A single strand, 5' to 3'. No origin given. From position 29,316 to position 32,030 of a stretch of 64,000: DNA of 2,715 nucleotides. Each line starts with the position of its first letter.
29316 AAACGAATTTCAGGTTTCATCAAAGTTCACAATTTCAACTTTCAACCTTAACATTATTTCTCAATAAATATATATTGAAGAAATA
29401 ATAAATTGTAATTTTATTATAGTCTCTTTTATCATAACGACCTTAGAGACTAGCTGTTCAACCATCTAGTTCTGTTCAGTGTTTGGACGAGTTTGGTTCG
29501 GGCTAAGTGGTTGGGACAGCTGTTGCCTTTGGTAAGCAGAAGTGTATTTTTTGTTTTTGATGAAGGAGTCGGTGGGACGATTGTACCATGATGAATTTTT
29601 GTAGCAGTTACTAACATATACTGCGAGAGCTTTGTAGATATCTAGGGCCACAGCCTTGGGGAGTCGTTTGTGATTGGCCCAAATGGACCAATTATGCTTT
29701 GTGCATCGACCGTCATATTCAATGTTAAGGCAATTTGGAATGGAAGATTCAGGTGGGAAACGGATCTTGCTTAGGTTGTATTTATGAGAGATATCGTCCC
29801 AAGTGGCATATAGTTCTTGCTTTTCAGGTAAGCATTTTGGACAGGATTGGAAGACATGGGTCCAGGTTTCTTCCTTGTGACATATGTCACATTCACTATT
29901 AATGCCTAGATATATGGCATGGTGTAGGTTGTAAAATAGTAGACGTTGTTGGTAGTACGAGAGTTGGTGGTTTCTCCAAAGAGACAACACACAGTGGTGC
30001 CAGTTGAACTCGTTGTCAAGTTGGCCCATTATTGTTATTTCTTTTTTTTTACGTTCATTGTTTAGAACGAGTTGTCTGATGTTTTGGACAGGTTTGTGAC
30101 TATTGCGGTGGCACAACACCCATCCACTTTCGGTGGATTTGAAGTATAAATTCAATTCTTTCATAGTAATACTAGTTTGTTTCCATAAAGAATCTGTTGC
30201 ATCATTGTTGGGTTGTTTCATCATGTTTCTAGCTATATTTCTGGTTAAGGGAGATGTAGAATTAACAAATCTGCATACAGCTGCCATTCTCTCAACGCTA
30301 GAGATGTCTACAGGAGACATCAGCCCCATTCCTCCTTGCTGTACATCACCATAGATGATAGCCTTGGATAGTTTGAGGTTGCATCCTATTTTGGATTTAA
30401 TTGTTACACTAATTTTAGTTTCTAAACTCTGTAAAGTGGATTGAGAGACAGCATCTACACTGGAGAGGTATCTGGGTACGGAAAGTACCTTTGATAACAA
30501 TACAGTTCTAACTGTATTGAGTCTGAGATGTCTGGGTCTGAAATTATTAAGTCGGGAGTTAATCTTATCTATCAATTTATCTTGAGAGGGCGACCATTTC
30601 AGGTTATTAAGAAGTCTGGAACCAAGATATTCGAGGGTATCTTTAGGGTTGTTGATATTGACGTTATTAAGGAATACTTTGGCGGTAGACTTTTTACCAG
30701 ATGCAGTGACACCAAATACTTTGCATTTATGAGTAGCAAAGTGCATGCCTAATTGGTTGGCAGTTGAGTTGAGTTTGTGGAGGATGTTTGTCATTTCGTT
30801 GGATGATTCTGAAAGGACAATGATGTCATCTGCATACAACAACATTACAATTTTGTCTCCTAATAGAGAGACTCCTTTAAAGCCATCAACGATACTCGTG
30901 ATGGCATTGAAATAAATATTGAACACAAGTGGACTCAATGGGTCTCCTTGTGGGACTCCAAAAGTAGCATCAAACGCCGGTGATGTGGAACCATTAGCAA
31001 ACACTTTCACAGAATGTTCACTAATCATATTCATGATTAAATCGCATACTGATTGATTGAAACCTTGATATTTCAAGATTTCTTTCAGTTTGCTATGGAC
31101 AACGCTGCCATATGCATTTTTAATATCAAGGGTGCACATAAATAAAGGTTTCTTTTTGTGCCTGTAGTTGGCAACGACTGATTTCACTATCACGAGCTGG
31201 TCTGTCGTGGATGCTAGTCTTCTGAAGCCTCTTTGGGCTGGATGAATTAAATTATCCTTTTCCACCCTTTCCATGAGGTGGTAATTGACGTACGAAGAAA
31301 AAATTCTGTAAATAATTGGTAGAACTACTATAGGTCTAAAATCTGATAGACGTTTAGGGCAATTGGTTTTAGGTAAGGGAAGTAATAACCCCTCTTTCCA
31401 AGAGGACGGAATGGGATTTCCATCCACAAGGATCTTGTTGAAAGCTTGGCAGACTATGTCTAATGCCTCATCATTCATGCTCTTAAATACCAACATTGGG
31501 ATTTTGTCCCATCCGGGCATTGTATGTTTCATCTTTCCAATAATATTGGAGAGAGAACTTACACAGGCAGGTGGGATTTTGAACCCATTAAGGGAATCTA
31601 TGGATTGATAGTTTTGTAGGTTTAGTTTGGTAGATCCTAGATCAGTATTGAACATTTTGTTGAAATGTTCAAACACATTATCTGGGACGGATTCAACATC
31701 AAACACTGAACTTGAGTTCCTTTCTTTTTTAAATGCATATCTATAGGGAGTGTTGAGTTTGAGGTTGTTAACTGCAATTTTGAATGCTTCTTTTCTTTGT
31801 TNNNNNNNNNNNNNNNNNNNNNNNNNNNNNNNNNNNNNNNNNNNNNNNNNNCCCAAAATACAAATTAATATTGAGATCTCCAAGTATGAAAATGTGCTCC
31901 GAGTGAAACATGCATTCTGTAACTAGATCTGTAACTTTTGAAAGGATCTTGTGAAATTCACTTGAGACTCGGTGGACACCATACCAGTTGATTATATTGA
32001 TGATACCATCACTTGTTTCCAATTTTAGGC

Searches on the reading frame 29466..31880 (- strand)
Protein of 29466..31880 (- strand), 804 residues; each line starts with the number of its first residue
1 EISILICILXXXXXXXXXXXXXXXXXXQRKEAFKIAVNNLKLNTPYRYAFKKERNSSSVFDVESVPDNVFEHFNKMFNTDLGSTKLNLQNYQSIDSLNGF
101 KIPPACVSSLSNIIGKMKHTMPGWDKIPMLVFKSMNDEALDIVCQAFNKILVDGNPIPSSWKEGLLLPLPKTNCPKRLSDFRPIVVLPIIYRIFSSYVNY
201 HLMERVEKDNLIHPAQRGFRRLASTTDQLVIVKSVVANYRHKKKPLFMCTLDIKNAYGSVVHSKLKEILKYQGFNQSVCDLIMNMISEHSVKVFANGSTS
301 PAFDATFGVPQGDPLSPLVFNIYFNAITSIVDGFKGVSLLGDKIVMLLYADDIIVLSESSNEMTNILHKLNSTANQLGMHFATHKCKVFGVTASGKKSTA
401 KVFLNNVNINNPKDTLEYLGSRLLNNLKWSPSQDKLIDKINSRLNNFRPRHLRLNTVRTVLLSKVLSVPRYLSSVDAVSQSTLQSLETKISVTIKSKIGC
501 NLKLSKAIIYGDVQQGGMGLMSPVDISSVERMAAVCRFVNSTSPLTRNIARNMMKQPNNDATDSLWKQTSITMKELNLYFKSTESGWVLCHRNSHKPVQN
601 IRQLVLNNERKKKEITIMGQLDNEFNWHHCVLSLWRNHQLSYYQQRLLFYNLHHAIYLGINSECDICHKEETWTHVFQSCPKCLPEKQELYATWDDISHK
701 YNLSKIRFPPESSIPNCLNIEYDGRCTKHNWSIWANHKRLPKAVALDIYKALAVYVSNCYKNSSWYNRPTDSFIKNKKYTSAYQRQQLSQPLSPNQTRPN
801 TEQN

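Call 30: search_protein_families(library=pfam, proteins=[window:29466-31880:-], max_evalue=0.001)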
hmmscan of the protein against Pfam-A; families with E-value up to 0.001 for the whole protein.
window:29466-31880:- (804 aa): 1 family
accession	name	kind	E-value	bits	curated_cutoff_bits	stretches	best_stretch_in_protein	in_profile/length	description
PF00078.32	RVT_1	-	1.2e-33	117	29.6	1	175-421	2-203/205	Reverse transcriptase (RNA-dependent DNA polymerase)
